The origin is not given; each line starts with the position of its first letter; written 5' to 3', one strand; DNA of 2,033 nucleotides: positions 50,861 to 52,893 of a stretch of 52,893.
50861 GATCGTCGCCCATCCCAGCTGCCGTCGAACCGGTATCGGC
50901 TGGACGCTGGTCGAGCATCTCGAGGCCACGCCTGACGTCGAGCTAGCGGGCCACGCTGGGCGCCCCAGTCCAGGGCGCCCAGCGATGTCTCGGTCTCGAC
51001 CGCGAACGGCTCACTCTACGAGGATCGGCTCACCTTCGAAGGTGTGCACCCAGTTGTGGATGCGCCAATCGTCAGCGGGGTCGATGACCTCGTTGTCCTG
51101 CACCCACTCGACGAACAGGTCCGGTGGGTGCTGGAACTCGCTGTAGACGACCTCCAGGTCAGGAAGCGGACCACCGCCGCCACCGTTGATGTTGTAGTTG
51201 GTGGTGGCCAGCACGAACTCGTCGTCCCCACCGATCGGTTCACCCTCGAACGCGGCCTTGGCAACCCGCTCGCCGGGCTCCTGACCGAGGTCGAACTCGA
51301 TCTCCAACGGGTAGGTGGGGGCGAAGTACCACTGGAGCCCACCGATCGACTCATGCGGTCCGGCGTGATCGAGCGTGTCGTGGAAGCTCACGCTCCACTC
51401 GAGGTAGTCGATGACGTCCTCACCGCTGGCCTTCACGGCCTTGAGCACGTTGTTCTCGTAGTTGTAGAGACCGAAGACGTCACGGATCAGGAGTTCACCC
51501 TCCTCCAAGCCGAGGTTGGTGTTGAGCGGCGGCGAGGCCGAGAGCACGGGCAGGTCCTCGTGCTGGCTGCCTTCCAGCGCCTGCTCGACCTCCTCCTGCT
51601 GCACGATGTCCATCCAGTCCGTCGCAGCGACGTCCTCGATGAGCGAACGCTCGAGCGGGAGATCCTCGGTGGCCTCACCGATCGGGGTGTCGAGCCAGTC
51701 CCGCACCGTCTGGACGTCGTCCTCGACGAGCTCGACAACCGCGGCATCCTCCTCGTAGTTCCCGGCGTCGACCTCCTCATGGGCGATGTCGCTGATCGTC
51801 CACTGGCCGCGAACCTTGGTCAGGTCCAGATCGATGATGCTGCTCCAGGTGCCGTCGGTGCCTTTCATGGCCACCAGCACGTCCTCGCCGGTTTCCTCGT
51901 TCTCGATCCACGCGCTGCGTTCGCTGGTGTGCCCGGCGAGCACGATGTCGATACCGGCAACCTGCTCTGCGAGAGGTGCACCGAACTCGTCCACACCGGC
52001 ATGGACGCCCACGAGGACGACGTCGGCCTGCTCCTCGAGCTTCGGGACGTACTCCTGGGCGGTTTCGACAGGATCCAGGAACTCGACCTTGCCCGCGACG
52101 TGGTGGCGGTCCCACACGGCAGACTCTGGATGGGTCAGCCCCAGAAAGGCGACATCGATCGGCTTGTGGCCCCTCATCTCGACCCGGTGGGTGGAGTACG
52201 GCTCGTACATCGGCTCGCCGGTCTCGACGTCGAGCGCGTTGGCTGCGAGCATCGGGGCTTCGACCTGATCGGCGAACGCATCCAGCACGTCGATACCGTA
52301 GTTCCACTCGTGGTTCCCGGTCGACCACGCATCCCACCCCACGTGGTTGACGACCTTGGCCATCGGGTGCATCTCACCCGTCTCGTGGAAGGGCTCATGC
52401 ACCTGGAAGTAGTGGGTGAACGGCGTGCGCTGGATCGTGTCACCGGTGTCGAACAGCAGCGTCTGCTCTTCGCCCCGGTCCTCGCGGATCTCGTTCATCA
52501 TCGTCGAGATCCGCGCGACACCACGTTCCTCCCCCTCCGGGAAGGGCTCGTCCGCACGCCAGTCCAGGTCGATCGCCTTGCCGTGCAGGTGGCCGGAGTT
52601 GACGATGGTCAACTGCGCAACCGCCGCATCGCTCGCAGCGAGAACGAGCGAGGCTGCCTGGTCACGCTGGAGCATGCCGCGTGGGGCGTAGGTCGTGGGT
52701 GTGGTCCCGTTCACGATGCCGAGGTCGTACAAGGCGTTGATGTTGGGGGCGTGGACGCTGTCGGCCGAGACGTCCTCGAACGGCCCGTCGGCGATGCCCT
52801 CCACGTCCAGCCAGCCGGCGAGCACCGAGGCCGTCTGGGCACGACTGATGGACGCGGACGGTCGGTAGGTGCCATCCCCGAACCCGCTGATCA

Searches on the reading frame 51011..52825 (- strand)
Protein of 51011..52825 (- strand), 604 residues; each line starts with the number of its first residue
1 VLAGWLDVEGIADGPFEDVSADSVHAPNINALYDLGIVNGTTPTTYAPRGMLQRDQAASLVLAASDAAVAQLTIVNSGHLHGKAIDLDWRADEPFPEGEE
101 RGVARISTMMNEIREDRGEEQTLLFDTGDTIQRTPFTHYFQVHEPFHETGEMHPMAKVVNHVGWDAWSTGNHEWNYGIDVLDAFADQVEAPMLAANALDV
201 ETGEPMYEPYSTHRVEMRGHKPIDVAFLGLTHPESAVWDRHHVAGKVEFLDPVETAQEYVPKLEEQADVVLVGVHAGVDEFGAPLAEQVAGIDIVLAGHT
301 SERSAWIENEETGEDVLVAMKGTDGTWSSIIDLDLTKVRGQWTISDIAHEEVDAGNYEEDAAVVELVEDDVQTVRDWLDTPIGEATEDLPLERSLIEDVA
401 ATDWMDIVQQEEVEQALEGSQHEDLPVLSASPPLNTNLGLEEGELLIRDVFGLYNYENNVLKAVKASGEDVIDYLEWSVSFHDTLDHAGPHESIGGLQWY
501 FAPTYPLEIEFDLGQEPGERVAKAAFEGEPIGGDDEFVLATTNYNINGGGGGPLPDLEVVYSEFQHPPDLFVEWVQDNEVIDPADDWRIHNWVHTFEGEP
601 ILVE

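Call 7: search_protein_families(library=pfam, proteins=[window:51011-52825:-], max_evalue=0.001)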
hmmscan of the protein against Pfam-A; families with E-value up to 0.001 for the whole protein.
window:51011-52825:- (604 aa): 2 families
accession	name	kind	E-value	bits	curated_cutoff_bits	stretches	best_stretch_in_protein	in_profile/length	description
PF02872.23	5_nucleotid_C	-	2.7e-11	44.3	23.6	1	435-551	47-152/158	5'-nucleotidase, C-terminal domain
PF00395.25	SLH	-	1.4e-05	25.4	20.8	1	15-58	1-44/44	S-layer homology domain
